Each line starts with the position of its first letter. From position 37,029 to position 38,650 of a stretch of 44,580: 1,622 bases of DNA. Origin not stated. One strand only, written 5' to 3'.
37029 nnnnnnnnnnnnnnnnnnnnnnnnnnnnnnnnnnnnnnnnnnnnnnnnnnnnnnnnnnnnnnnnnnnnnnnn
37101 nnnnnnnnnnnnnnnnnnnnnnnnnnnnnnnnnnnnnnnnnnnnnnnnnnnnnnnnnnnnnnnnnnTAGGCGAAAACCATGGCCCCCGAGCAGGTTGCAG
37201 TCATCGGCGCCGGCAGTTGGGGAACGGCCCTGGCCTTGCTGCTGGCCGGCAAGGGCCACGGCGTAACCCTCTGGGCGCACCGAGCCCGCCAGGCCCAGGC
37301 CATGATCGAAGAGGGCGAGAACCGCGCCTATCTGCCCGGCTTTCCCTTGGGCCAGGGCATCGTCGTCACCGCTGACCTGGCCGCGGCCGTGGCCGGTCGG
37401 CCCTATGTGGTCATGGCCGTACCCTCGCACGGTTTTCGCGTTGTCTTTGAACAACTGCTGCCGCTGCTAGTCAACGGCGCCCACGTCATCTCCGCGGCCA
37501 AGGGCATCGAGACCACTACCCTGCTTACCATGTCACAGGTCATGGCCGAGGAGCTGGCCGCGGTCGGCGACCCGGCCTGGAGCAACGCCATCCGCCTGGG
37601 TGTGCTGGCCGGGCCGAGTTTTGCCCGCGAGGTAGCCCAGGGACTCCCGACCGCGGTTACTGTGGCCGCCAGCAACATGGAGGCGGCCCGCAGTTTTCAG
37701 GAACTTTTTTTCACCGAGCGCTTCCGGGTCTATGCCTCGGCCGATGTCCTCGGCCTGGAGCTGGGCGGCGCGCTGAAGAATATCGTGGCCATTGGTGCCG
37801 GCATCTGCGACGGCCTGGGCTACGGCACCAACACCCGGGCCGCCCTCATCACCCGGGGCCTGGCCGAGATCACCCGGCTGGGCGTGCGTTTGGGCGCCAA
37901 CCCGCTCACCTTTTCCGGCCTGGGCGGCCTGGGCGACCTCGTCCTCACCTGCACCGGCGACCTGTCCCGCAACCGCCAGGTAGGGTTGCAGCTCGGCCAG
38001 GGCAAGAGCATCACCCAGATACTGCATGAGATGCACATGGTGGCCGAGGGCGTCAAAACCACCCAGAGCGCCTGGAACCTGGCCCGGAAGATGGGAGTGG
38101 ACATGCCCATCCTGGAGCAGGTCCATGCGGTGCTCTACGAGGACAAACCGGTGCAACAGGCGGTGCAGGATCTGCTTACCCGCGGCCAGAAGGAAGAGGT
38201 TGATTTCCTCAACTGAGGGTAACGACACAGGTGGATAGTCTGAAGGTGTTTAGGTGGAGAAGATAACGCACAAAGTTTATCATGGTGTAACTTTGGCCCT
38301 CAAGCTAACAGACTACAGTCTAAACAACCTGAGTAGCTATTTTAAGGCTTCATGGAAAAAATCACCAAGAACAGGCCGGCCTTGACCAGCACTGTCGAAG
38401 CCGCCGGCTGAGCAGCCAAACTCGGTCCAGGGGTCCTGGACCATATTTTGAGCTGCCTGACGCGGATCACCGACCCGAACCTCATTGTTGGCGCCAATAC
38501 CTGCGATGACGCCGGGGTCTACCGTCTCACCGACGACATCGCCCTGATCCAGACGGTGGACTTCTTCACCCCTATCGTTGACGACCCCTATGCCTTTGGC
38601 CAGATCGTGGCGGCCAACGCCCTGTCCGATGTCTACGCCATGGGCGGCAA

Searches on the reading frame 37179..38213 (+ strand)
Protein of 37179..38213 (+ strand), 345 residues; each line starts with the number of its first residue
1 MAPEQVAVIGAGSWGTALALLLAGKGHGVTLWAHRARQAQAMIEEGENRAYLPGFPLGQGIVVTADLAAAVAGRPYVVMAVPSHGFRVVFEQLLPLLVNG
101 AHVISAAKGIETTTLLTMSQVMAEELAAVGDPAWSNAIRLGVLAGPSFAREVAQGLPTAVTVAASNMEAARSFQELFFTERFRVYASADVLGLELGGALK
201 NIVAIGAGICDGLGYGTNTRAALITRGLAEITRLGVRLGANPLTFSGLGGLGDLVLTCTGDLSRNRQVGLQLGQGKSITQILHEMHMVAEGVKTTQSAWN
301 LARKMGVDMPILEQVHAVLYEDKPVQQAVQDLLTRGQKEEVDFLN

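Call 59: search_protein_families(library=ncbifam, proteins=[window:37179-38213:+], max_evalue=1e-8)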
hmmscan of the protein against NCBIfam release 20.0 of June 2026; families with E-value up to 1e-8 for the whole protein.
window:37179-38213:+ (345 aa): 14 families
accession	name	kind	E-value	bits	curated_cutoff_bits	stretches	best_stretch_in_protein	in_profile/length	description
NF000942.0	PRK00094.1-4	subfamily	1e-129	432.5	257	1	4-340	3-332/334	NAD(P)H-dependent glycerol-3-phosphate dehydrogenase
NF000941.0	PRK00094.1-3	equivalog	1.9e-122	408.7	423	1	4-342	2-334/336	NAD(P)H-dependent glycerol-3-phosphate dehydrogenase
NF000940.0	PRK00094.1-2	subfamily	8.1e-122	406.8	202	1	5-341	2-329/330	NAD(P)H-dependent glycerol-3-phosphate dehydrogenase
NF000939.0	PRK00094.1-1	equivalog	1.9e-108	362.5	473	1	4-341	6-336/339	NAD(P)H-dependent glycerol-3-phosphate dehydrogenase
NF000946.0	PRK00094.2-4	equivalog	5.8e-102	341.1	455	1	4-344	5-336/342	NAD(P)H-dependent glycerol-3-phosphate dehydrogenase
NF009098.0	PRK12439.1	equivalog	1.5e-95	320.5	436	1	4-341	8-336/341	NAD(P)H-dependent glycerol-3-phosphate dehydrogenase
NF011211.0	PRK14618.1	equivalog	7.3e-86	288.3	489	1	4-340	5-328/328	NAD(P)H-dependent glycerol-3-phosphate dehydrogenase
NF011212.0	PRK14619.1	equivalog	3.6e-85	285.9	377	1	65-341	40-308/309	NAD(P)H-dependent glycerol-3-phosphate dehydrogenase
NF000944.0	PRK00094.2-2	equivalog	1.6e-84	283.9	603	1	5-344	22-351/371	NAD(P)H-dependent glycerol-3-phosphate dehydrogenase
NF000943.0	PRK00094.2-1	equivalog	8.1e-71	239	400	1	5-335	2-295/296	NAD(P)H-dependent glycerol-3-phosphate dehydrogenase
NF011213.0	PRK14620.1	equivalog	1.8e-65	221.3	478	1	6-333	3-325/326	NAD(P)H-dependent glycerol-3-phosphate dehydrogenase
TIGR03376.1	glycerol3P_DH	equivalog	1.5e-63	215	285.5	1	5-327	1-337/342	glycerol-3-phosphate dehydrogenase (NAD(+))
NF000947.0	PRK00094.2-5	equivalog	4.6e-51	174.2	251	1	5-322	6-317/323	NAD(P)H-dependent glycerol-3-phosphate dehydrogenase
NF000945.0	PRK00094.2-3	equivalog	8.7e-43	147.3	491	1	5-320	2-335/352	NAD(P)H-dependent glycerol-3-phosphate dehydrogenase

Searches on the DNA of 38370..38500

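Call 72: search_rna_families(source=window, start=38370, end=38500, threshold=evalue, max_evalue=10)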
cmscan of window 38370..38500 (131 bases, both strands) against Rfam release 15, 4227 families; matches with E-value up to 10: 3.
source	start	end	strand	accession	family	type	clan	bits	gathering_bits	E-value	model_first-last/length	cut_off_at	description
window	38372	38469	+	RF00094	HDV_ribozyme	Gene; ribozyme;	-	15.5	50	2.7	1-89/89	no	Hepatitis delta virus ribozyme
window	38393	38421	+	RF02276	Hammerhead_II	Gene; ribozyme;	CL00010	11.7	37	6.2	1-66/66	no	Hammerhead ribozyme (type II)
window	38412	38456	-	RF02487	GlsR24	Gene; snRNA; snoRNA; HACA-box;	-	11.3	100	0.95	50-92/147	no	Small nucleolar RNA GlsR24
